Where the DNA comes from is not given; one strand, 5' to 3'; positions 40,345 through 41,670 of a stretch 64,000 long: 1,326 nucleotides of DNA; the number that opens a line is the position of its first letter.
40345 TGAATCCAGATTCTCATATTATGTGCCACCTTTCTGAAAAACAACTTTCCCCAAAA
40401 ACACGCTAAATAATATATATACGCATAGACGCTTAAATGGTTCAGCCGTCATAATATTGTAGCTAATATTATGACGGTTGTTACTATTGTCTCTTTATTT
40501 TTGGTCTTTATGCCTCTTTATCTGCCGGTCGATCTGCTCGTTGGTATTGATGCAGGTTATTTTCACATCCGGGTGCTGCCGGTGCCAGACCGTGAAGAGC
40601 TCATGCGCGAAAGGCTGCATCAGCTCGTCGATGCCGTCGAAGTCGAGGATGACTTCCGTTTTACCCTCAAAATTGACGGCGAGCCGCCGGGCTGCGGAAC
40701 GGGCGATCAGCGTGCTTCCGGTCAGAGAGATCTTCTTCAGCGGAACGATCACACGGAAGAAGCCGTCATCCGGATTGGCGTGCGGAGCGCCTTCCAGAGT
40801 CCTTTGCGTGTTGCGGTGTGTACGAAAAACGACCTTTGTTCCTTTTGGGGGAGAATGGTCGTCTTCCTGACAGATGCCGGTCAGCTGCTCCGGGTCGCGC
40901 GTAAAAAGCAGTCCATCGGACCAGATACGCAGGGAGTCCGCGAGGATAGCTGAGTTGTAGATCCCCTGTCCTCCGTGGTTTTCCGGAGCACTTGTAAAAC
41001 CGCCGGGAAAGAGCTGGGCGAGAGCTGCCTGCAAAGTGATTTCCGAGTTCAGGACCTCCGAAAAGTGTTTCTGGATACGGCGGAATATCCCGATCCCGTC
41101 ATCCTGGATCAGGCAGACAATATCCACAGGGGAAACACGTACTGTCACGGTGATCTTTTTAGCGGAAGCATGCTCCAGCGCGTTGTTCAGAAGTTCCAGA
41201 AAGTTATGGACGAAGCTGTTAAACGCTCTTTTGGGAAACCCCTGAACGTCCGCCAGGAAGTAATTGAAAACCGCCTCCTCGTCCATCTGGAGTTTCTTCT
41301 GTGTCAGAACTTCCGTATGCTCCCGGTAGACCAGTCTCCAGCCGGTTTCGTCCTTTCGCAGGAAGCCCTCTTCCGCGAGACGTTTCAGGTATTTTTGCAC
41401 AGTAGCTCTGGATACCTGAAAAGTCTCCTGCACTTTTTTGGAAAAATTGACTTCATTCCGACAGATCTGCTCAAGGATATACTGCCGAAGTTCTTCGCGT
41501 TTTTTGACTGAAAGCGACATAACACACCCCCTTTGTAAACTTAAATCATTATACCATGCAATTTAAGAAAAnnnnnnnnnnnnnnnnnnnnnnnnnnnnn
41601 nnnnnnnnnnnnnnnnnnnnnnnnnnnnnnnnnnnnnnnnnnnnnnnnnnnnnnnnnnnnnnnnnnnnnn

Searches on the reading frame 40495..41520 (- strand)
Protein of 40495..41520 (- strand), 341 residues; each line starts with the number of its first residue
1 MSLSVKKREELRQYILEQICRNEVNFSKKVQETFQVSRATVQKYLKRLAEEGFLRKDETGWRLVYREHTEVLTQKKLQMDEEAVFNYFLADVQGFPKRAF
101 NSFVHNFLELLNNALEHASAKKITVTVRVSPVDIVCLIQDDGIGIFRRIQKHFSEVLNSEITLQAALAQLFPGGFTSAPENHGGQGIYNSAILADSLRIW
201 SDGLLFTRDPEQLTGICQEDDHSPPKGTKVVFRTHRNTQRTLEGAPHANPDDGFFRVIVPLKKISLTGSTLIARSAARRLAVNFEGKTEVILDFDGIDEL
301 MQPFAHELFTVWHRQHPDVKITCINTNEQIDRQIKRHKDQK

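Call 8: search_protein_families(library=pfam, proteins=[window:40495-41520:-], max_evalue=0.001)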
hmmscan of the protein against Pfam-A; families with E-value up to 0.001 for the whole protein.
window:40495-41520:- (341 aa): 5 families
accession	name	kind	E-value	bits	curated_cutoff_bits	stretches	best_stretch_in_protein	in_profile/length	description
PF14213.11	DUF4325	-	3.6e-11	43.1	23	1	287-330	16-63/64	STAS-like domain of unknown function (DUF4325)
PF02518.31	HATPase_c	-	1.4e-07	32.4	26.4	1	105-233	8-106/111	Histidine kinase-, DNA gyrase B-, and HSP90-like ATPase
PF13581.12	HATPase_c_2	-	0.00044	20.7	27.4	1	108-199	37-114/127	Histidine kinase-like ATPase domain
PF24033.1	DUF7342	-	0.00087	19.7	31.6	0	28-75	21-68/150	Family of unknown function (DUF7342)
PF25213.1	HVO_A0261_N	-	0.00099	19.4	35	0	12-63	13-63/86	HVO_A0261 N-terminal domain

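Call 77: search_protein_families(library=padloc, proteins=[window:40495-41520:-], max_evalue=0.001)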
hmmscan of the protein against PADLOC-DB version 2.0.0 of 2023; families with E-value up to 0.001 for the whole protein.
window:40495-41520:- (341 aa): 2 families
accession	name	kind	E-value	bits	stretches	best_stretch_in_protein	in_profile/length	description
PDLC01438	Csa3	-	7.8e-05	20.9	1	9-99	147-209/305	"CAS-I,CAS-II,CAS-III,CAS-IV,CAS-V,CAS-VI; associated_signaling"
PDLC03963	SoFic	-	0.00015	19.2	1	10-63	293-346/361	-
